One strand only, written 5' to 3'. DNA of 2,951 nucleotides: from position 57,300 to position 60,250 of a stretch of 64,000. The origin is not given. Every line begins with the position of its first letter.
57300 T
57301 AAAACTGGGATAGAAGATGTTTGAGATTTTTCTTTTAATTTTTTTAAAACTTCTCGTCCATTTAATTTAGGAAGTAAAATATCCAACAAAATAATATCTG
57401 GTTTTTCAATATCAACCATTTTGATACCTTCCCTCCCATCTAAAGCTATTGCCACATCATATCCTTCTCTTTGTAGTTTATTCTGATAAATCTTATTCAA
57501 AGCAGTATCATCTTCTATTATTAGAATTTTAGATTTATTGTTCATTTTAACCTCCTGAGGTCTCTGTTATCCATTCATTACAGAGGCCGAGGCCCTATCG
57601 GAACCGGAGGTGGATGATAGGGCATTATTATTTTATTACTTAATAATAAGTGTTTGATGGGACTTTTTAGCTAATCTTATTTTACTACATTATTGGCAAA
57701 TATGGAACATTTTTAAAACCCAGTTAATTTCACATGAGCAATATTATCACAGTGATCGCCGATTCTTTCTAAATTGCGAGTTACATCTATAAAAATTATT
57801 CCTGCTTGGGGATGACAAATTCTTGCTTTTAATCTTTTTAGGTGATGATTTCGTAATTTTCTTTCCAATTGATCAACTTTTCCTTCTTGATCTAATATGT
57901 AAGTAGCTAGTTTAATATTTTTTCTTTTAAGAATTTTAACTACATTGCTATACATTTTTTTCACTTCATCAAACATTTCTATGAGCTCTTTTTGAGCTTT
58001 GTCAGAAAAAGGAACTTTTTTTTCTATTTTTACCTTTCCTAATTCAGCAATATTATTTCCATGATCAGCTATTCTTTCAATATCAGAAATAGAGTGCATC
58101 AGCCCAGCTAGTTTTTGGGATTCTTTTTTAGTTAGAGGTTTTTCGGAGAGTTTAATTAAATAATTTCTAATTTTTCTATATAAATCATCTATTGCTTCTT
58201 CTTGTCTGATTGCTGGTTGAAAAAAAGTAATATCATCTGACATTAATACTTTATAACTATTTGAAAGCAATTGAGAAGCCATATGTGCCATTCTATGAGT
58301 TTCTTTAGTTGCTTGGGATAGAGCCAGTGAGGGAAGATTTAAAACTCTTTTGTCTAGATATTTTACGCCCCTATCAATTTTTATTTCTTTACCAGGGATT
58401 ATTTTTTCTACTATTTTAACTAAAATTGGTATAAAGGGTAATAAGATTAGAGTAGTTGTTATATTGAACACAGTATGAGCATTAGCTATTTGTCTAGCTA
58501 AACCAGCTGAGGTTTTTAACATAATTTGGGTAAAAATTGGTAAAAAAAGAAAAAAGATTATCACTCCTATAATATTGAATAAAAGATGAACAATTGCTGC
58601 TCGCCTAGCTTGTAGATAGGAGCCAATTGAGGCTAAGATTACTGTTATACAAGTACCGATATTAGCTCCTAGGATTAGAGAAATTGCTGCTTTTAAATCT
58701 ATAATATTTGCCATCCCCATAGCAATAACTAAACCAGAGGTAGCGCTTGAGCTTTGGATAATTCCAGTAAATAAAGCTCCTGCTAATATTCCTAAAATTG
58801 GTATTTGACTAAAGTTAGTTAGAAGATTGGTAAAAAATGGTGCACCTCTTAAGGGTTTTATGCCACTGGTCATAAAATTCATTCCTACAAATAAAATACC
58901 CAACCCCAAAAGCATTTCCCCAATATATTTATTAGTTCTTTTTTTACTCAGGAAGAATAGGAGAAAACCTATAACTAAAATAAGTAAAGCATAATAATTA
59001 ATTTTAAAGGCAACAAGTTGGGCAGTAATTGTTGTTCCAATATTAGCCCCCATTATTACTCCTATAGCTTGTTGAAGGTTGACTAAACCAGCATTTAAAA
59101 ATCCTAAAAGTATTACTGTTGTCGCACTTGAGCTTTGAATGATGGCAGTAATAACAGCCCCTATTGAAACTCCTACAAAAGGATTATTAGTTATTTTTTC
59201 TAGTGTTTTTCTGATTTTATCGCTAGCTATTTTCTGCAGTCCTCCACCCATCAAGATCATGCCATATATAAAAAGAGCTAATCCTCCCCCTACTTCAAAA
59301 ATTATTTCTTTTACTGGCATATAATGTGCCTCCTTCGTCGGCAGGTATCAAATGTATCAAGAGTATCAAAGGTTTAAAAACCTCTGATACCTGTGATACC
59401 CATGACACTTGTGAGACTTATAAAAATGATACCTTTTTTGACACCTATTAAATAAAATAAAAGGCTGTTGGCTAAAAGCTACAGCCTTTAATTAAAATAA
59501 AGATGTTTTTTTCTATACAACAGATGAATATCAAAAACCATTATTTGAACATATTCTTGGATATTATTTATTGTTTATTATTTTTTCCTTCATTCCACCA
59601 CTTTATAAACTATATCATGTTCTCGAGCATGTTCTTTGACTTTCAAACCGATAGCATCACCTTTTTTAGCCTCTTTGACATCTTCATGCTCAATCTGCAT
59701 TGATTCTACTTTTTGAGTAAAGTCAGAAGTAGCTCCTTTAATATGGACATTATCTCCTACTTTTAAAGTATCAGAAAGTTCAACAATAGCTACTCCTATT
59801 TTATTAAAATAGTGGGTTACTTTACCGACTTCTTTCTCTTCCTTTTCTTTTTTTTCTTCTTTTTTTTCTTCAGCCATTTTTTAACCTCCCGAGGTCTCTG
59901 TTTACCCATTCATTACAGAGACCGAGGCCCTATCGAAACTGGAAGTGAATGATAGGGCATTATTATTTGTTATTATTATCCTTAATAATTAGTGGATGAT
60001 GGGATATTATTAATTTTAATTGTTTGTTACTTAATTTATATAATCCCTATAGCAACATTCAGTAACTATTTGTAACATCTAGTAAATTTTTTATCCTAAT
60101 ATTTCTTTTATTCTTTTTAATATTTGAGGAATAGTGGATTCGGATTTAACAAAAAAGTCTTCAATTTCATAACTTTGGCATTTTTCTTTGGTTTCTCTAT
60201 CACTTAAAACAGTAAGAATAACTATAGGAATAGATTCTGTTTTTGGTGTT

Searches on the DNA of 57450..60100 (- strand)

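Call 33: search_rna_families(source=window, start=57450, end=60100, threshold=evalue, max_evalue=1)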
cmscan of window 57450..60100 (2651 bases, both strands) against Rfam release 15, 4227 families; matches with E-value up to 1: 0.
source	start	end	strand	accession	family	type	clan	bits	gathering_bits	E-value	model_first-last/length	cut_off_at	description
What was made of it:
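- On Any Rfam 15 family (sRNA, riboswitch, leader, ribozyme): The intact M1 loci gave no match at E<=1 (call 33).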

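Call 44: build_rna_model(alignment_id=A3, structure=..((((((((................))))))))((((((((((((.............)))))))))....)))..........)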
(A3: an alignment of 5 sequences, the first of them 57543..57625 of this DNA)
Model R1 built from alignment A3 (5 sequences, 85 columns); structure: as given.
model positions 83; base pairs 20; branch points 1; effective number of sequences 1.27; information 0.684 bits per position. Calibrated on 0.2 Mb of random sequence (short: E-values are rough).
structure used (alignment columns):
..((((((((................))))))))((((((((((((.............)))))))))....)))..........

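Call 45: search_with_rna_model(model_id=R1, sources=[window, L001, L002, L003, L004, L005, L006, L034, L035, L036, L037], max_evalue=10, show_alignments=8)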
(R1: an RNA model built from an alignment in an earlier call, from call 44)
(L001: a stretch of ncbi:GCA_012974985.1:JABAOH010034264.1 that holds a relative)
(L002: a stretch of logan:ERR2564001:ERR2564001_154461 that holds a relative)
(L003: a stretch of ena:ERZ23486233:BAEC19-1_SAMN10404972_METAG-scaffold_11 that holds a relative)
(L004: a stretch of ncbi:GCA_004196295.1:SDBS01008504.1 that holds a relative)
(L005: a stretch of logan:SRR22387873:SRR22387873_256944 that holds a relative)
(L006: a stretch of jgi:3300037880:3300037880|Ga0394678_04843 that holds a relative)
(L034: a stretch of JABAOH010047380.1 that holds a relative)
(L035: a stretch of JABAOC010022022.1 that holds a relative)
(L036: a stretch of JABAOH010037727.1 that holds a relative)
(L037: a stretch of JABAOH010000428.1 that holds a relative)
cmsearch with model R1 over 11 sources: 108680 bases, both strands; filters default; matches with E-value up to 10: 19.
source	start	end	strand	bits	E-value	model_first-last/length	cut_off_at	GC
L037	2651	2733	+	111.5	8.7e-26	1-83/83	no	0.46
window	59877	59960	-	106.2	1.9e-24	1-83/83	no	0.45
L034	1450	1533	+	106.2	1.9e-24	1-83/83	no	0.45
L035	7035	7117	-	106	2.1e-24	1-83/83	no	0.53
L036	796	878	-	106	2.1e-24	1-83/83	no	0.53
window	57543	57625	-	105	3.6e-24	1-83/83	no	0.51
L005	1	66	+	75.8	8e-17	19-83/83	5'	0.48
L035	6326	6418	-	54.8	1.4e-11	1-83/83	no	0.35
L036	80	172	-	54.8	1.4e-11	1-83/83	no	0.35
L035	7929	8034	-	25.9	0.00025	1-83/83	no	0.38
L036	1699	1804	-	25.9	0.00025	1-83/83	no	0.38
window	49423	49507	-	20.5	0.0058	1-83/83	no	0.34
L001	1100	1184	+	20.5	0.0058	1-83/83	no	0.34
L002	101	185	+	20.5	0.0058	1-83/83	no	0.34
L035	7051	7080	+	15.6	0.1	38-67/83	no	0.43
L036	812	841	+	15.6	0.1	38-67/83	no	0.43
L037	2688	2717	-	15.6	0.1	38-67/83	no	0.43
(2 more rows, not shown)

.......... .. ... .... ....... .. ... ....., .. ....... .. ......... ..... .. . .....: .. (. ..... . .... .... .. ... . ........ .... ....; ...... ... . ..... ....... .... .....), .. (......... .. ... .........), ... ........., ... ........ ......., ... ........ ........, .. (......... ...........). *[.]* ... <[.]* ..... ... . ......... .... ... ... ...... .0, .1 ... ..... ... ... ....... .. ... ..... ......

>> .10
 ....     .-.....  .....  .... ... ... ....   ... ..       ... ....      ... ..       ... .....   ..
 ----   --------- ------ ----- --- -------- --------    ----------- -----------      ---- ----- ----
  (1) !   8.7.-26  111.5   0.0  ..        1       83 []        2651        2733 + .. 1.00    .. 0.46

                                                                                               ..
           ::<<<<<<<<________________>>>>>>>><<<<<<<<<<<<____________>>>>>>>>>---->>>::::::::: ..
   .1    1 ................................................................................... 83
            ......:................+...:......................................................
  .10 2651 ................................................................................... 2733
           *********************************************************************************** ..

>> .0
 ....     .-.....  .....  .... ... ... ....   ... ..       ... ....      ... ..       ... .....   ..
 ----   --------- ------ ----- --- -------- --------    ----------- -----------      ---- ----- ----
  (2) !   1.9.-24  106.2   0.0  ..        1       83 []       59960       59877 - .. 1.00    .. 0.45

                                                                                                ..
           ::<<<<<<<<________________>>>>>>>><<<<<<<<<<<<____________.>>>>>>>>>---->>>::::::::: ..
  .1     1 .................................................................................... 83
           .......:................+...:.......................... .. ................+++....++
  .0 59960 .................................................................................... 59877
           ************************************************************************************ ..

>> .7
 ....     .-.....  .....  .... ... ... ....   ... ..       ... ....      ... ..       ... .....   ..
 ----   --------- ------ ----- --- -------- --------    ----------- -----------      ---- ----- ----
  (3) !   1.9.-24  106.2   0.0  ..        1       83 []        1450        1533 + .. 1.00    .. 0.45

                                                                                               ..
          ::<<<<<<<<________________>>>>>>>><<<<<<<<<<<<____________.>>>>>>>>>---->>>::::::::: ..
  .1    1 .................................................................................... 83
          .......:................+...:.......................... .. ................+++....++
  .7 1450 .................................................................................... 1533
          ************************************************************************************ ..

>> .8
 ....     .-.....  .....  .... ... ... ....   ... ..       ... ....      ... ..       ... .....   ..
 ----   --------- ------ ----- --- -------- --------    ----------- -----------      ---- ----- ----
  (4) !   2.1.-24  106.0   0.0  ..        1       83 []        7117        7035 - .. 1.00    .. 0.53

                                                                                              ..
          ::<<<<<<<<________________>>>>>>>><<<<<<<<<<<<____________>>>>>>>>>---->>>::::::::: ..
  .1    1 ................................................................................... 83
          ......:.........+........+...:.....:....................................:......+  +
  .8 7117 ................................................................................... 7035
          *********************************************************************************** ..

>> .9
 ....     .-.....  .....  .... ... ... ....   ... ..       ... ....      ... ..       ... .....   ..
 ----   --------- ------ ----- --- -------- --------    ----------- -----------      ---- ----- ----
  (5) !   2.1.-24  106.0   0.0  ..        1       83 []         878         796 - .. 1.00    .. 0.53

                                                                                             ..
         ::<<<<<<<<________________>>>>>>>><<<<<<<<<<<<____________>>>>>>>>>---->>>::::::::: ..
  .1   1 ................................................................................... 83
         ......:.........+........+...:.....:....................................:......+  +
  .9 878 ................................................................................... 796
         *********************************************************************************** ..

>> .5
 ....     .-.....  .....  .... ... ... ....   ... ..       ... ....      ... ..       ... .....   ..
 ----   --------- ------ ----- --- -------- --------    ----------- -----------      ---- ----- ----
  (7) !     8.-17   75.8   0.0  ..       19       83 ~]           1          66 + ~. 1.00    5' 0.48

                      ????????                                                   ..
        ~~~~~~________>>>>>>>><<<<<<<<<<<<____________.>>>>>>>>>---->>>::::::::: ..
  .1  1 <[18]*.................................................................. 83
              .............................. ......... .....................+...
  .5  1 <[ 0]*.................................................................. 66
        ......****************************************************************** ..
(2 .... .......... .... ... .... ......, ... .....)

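Call 48: search_with_rna_model(model_id=R1, source=L035, start=5800, end=8073, filters=off, max_evalue=1, show_alignments=4)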
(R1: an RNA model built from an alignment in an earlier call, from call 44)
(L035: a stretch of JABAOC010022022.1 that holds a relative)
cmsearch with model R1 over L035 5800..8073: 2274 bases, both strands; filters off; matches with E-value up to 1: 8.
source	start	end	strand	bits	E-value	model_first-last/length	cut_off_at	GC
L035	7035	7117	-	106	4.4e-26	1-83/83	no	0.53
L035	6326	6418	-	54.8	3e-13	1-83/83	no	0.35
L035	7051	7080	+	15.6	0.0021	38-67/83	no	0.43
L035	7929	8027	-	15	0.0028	1-83/83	no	0.36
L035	7082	7163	+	12.6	0.011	1-83/83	no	0.37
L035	6808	6890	-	7.8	0.19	1-83/83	no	0.35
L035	6384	6452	+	7.7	0.2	1-83/83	no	0.39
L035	7950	8019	+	5.1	0.88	1-83/83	no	0.33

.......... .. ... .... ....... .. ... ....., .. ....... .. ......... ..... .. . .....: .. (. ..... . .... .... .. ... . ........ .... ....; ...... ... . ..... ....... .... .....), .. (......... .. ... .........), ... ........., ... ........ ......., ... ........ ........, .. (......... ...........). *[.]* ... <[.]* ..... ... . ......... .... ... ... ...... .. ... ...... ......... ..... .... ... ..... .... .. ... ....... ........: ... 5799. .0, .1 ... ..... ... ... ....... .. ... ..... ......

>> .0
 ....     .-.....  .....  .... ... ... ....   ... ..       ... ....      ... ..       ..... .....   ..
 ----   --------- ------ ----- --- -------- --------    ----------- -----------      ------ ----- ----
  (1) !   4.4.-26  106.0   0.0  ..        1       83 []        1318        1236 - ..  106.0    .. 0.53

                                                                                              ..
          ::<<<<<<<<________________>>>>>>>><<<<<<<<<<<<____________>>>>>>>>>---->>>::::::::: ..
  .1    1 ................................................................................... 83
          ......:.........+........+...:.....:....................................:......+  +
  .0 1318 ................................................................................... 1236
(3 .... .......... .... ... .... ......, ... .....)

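Call 65: search_with_rna_model(model_id=R1, sources=[L037, L038, L039, L040, L041, L042], max_evalue=1, show_alignments=8)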
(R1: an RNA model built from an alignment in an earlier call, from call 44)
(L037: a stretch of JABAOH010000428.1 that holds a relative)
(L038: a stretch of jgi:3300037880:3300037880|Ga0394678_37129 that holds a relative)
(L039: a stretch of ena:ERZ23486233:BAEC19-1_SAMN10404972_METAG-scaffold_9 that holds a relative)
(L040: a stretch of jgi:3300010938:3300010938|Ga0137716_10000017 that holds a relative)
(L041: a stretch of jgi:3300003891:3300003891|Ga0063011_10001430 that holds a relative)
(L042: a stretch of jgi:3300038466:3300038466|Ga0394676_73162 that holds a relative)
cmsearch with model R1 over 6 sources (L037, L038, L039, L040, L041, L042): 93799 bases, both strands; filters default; matches with E-value up to 1: 4.
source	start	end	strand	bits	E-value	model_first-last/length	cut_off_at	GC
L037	2651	2733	+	111.5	7.5e-26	1-83/83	no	0.46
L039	15496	15626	+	77.9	2e-17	1-83/83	no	0.58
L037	2688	2717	-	15.6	0.087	38-67/83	no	0.43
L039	15581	15610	-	12.7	0.44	38-67/83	no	0.43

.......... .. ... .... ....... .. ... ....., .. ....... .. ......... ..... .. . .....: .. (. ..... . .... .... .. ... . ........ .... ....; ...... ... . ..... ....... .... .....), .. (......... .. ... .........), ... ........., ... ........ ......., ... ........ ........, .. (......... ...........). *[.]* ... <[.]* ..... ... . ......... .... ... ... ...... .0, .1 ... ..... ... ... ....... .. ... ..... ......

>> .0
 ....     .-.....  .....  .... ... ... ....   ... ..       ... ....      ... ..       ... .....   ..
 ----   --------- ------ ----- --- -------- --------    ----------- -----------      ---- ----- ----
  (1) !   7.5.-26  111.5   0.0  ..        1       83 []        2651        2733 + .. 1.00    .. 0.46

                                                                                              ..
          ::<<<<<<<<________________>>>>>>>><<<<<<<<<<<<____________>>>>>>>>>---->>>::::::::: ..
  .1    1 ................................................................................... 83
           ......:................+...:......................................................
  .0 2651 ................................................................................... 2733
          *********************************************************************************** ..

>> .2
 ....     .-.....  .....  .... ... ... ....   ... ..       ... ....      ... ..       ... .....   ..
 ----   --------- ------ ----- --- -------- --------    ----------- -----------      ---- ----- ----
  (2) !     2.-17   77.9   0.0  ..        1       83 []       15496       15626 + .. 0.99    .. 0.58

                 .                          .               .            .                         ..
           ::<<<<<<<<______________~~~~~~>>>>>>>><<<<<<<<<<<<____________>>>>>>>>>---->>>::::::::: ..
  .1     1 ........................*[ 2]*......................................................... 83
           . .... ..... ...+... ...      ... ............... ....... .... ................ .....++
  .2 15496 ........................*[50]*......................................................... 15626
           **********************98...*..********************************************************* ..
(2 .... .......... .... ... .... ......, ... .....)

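Call 69: search_with_rna_model(model_id=R1, sources=[window, L005, L035, L037, L039], max_evalue=0.01, make_alignment=true)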
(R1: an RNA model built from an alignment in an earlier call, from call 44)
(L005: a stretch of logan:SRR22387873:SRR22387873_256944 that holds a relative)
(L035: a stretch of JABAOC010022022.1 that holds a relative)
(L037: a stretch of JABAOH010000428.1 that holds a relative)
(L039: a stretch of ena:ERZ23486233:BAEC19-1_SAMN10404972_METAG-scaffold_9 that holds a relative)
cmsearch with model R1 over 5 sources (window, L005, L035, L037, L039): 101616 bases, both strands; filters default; matches with E-value up to 0.01: 9.
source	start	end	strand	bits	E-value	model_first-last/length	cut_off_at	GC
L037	2651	2733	+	111.5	8.1e-26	1-83/83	no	0.46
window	59877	59960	-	106.2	1.7e-24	1-83/83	no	0.45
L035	7035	7117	-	106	2e-24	1-83/83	no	0.53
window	57543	57625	-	105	3.4e-24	1-83/83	no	0.51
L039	15496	15626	+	77.9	2.1e-17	1-83/83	no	0.58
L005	1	66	+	75.8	7.5e-17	19-83/83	5'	0.48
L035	6326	6418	-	54.8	1.3e-11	1-83/83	no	0.35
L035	7929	8034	-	25.9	0.00023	1-83/83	no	0.38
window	49423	49507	-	20.5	0.0054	1-83/83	no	0.34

Alignment A4: 9 matches aligned to the model, 170 columns, each read 5' to 3' on its own strand. Consensus structure (alignment columns), stored with it:
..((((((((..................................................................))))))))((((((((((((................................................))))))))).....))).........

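Call 83: search_with_rna_model(model_id=R1, sources=[L043, L044, L045, L046, L047], max_evalue=1, show_alignments=10)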
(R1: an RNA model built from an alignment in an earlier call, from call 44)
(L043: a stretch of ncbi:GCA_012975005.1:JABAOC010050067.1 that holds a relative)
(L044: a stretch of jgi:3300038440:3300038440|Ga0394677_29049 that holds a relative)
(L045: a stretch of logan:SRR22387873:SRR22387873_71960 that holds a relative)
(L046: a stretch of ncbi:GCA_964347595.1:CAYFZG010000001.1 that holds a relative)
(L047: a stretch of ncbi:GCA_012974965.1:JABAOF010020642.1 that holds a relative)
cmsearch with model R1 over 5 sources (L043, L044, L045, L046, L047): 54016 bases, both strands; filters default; matches with E-value up to 1: 3.
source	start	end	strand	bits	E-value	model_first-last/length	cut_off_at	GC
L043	9889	10004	+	51.7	4.2e-11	1-83/83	no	0.5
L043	6273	6428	+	32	3.7e-06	1-83/83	no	0.52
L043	6260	6320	-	11.8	0.43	1-83/83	no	0.48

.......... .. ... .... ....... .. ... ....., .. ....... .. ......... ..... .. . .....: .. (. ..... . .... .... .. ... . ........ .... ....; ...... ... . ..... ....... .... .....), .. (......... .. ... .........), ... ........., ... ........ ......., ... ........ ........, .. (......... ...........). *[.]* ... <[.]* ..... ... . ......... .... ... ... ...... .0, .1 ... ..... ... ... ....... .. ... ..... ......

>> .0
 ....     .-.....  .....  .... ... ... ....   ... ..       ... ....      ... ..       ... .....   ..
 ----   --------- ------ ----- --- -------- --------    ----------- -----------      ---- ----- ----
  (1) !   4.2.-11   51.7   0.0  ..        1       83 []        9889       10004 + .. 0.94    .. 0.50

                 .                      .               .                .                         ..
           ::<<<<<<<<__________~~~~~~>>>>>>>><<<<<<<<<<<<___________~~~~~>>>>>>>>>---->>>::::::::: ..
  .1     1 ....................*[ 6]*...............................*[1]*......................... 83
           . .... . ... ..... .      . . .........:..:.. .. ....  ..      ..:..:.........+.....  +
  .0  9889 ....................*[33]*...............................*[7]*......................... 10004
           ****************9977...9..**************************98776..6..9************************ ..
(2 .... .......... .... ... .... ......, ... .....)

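Call 88: search_with_rna_model(model_id=R1, sources=[window, L005, L035, L037, L039, L043], max_evalue=0.001, make_alignment=true)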
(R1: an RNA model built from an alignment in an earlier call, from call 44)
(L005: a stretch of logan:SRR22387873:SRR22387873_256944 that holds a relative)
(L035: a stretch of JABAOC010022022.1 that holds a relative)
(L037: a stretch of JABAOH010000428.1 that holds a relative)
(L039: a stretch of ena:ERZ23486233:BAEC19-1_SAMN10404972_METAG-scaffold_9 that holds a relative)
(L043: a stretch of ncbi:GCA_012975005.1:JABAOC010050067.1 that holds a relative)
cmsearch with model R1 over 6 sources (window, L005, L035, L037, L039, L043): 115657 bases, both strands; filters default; matches with E-value up to 0.001: 10.
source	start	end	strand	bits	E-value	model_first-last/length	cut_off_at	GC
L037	2651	2733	+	111.5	9.3e-26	1-83/83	no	0.46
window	59877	59960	-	106.2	2e-24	1-83/83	no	0.45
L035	7035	7117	-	106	2.2e-24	1-83/83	no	0.53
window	57543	57625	-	105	3.8e-24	1-83/83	no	0.51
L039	15496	15626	+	77.9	2.4e-17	1-83/83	no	0.58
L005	1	66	+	75.8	8.5e-17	19-83/83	5'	0.48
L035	6326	6418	-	54.8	1.5e-11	1-83/83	no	0.35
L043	9889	10004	+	51.7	9e-11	1-83/83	no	0.5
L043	6273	6428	+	32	7.9e-06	1-83/83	no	0.52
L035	7929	8034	-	25.9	0.00027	1-83/83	no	0.38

Alignment A7: 10 matches aligned to the model, 200 columns, each read 5' to 3' on its own strand. Consensus structure (alignment columns), stored with it:
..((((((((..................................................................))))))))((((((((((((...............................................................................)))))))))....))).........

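Call 89: build_rna_model(alignment_id=A7)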
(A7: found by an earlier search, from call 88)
Model R2 built from alignment A7 (10 sequences, 200 columns); structure: stored with the alignment.
model positions 83; base pairs 20; branch points 1; effective number of sequences 1.94; information 0.685 bits per position. Calibrated on 0.2 Mb of random sequence (short: E-values are rough).
structure used (alignment columns):
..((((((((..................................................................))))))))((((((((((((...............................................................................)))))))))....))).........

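Call 92: search_with_rna_model(model_id=R2, sources=[window, L001, L003, L006, L038, L039, L040, L042, L043, L044, L045, L046, L047, L035, L037], max_evalue=0.1)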
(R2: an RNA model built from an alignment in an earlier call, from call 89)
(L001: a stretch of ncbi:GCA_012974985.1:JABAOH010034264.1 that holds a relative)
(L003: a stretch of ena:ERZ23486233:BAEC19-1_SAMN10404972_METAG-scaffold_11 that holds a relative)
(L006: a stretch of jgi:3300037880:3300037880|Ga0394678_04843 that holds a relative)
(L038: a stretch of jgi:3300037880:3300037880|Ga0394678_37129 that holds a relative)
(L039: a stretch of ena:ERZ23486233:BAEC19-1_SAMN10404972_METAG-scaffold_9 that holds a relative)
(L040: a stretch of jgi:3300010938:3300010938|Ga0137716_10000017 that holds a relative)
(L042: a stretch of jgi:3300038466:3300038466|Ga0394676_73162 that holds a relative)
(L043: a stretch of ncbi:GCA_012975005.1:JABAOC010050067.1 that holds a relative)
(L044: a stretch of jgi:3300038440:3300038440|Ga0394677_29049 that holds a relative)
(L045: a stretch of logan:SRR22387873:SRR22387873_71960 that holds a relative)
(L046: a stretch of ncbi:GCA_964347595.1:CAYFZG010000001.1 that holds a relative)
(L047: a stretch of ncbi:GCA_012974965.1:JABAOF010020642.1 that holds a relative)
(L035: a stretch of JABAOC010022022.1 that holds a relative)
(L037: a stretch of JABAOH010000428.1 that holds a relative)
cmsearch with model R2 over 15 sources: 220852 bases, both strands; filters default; matches with E-value up to 0.1: 13.
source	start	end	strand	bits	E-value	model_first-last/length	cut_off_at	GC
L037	2651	2733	+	106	4.1e-24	1-83/83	no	0.46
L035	7035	7117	-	99.9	1.4e-22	1-83/83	no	0.53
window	59877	59960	-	99.9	1.4e-22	1-83/83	no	0.45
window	57543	57625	-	99.7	1.6e-22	1-83/83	no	0.51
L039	15496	15626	+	87.7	1.7e-19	1-83/83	no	0.58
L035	6326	6418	-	79.7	1.7e-17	1-83/83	no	0.35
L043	9889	10004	+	76.4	1.2e-16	1-83/83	no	0.5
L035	7929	8034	-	56.1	1.5e-11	1-83/83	no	0.38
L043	6273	6428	+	53.2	8e-11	1-83/83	no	0.52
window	49448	49507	-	24.1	0.0017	1-83/83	no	0.28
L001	1100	1159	+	24.1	0.0017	1-83/83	no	0.28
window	49354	49441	-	21.9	0.006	1-83/83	no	0.56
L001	1166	1253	+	21.9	0.006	1-83/83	no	0.56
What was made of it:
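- On M1 leader motif (family defined in this session): 21.9 bits (A) and 24.1 bits (B), against 53-106 bits for intact members (call 92).
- There were no other hits with E<=0.1 in 221 kb apart from the genuine copies and the same A/B copies on contig L001 (call 92).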
